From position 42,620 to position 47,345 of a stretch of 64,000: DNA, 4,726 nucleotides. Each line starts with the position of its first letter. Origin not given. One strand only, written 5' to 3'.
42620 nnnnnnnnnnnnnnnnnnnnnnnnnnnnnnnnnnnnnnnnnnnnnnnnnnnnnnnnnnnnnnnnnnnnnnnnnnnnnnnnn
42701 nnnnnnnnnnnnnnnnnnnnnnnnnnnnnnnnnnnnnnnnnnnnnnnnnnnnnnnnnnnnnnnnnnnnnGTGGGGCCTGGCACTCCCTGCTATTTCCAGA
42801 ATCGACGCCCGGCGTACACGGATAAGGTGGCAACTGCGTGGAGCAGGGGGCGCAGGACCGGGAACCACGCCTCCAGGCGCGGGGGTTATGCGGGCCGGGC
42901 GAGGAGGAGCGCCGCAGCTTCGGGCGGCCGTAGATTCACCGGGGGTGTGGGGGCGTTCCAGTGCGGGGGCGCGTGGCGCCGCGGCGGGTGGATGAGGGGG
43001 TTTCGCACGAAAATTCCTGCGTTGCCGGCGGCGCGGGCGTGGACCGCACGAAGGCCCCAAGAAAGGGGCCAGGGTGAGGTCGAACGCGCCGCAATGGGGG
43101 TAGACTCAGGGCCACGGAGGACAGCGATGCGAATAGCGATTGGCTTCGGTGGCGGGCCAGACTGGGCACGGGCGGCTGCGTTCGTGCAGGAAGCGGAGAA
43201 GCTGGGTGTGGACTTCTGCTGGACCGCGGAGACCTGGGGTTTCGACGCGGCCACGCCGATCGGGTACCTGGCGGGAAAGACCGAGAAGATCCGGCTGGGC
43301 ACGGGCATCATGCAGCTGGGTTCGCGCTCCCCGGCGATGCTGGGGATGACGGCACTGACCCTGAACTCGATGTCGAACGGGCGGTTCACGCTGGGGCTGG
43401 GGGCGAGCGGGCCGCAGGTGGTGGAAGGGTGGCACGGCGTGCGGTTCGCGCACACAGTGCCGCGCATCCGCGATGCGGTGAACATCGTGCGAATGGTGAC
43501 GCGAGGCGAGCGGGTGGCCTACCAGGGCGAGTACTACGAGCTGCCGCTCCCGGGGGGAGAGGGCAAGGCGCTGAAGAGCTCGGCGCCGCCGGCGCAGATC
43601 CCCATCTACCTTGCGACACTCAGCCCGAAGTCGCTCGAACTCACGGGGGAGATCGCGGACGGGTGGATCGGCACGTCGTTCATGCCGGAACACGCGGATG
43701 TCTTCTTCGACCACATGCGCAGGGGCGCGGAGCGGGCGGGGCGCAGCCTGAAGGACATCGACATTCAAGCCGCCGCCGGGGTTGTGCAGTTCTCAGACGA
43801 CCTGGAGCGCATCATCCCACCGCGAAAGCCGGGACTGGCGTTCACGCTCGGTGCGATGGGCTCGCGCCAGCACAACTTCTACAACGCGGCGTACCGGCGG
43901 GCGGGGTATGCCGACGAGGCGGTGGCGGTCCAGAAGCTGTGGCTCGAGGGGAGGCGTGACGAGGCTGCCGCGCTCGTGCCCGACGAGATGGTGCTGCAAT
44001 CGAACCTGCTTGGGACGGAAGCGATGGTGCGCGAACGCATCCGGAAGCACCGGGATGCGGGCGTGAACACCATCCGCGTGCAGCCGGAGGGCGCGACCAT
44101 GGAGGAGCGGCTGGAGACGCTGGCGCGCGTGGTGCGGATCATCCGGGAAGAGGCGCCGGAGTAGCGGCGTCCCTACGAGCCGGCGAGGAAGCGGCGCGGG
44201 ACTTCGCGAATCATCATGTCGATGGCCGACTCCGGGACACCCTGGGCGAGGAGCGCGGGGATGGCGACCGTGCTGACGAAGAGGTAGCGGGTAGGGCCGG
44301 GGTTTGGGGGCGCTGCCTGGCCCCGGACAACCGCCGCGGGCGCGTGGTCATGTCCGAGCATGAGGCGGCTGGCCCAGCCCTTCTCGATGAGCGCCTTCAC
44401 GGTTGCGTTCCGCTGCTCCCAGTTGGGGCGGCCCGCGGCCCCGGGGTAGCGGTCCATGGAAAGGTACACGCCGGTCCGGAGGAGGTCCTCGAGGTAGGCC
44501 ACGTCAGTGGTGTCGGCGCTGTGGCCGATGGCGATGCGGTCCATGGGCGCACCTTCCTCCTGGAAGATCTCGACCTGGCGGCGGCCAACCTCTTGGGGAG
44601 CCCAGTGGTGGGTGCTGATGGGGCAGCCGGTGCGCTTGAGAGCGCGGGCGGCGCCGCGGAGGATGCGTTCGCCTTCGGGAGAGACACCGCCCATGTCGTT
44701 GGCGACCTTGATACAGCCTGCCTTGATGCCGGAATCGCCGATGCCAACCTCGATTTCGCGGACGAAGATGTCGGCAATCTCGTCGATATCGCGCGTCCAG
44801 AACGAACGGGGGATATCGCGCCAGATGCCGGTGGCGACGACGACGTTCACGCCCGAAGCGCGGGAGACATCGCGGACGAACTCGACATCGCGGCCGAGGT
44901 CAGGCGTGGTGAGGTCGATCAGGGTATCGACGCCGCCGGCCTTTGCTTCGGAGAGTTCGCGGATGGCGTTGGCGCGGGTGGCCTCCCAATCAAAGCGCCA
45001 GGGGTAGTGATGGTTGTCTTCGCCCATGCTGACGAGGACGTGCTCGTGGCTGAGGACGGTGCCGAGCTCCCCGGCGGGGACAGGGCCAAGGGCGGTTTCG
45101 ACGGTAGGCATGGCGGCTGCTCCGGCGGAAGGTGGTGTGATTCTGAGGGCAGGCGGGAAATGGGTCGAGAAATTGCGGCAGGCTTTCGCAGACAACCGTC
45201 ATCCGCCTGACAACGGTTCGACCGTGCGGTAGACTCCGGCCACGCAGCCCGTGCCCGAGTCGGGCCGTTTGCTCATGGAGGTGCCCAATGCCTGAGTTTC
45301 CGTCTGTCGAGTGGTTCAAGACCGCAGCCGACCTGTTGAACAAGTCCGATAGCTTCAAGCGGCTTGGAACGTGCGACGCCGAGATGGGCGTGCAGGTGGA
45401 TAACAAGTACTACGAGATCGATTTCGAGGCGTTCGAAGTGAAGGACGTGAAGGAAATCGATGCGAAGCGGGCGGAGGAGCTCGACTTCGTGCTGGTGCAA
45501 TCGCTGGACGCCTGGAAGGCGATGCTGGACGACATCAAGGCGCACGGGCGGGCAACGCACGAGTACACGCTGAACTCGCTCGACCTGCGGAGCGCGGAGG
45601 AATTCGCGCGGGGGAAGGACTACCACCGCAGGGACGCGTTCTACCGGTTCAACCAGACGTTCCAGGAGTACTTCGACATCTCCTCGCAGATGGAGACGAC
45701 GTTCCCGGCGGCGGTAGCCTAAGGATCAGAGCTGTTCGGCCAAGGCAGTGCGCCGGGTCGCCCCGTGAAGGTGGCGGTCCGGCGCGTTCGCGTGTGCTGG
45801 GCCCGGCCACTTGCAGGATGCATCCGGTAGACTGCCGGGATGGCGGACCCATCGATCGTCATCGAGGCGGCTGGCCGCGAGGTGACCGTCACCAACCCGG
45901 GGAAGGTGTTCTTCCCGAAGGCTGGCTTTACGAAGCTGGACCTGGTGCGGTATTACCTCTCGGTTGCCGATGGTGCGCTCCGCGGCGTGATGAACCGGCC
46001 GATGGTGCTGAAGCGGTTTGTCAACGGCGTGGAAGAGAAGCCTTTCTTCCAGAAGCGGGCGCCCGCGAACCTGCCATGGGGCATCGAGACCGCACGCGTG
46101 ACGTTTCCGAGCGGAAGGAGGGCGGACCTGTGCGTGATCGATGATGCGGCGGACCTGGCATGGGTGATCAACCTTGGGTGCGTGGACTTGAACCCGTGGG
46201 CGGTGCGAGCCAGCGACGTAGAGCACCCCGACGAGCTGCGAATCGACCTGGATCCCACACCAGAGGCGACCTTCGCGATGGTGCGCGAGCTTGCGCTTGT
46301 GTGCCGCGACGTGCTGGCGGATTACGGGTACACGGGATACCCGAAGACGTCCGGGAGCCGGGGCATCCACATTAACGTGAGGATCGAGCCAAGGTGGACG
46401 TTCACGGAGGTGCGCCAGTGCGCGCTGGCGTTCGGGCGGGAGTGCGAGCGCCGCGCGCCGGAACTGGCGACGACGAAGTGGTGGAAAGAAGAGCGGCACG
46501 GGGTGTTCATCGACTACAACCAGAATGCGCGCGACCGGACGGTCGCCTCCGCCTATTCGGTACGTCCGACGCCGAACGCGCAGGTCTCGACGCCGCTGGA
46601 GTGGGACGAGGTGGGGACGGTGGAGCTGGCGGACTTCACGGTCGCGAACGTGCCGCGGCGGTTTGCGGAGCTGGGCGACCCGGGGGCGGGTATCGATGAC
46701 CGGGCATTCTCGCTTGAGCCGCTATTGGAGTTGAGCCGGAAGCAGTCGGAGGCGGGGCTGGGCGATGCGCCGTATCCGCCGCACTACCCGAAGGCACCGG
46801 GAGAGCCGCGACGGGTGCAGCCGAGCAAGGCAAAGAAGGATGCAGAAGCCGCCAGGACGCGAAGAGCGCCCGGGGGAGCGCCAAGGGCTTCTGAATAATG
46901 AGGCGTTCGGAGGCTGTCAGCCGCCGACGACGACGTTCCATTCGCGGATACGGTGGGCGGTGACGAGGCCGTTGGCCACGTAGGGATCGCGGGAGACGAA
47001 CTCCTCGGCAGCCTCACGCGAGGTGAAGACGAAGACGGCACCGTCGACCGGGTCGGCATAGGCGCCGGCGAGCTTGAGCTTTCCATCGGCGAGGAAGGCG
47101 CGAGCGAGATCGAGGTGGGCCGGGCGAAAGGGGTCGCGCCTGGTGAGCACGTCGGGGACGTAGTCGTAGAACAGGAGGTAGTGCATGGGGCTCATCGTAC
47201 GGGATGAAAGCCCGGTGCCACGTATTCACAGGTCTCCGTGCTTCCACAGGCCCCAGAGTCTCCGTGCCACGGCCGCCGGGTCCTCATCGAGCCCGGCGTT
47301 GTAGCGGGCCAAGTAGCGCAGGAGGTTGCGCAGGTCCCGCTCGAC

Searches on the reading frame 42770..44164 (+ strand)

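Call 8: search_protein_families(library=pfam, proteins=[window:42770-44164:+], max_evalue=0.001)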
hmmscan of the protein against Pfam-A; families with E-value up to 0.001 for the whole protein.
window:42770-44164:+ (464 aa): 1 family
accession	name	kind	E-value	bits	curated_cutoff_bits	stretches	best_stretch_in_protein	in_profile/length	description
PF00296.26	Bac_luciferase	-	8e-74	249.3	27.9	1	129-433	18-313/314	Luciferase-like monooxygenase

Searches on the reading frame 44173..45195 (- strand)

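Call 8: search_protein_families(library=pfam, proteins=[window:44173-45195:-], max_evalue=0.001)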
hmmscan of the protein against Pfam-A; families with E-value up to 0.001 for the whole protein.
window:44173-45195:- (340 aa): 1 family
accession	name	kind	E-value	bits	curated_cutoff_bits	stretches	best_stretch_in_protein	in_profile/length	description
PF02126.24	PTE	-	1.2e-67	228.9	22.4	1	42-337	4-297/298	Phosphotriesterase family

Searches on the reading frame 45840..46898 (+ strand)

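Call 8: search_protein_families(library=pfam, proteins=[window:45840-46898:+], max_evalue=0.001)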
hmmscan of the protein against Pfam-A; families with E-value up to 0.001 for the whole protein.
window:45840-46898:+ (352 aa): 2 families
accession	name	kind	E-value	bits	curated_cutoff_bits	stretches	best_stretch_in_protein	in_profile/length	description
PF21686.3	LigD_Prim-Pol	-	5.6e-87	292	27.4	1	31-281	1-253/254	LigD, primase-polymerase domain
PF01896.25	DNA_primase_S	-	2.9e-08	34.7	26.8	1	135-255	3-163/163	DNA primase small subunit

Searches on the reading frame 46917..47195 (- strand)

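Call 8: search_protein_families(library=pfam, proteins=[window:46917-47195:-], max_evalue=0.001)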
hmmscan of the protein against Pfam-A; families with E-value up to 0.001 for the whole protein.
window:46917-47195:- (92 aa): 1 family
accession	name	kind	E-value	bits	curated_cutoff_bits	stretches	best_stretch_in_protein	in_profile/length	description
PF03795.20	YCII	-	3.4e-12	47.1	24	1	4-87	1-95/95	YCII-related domain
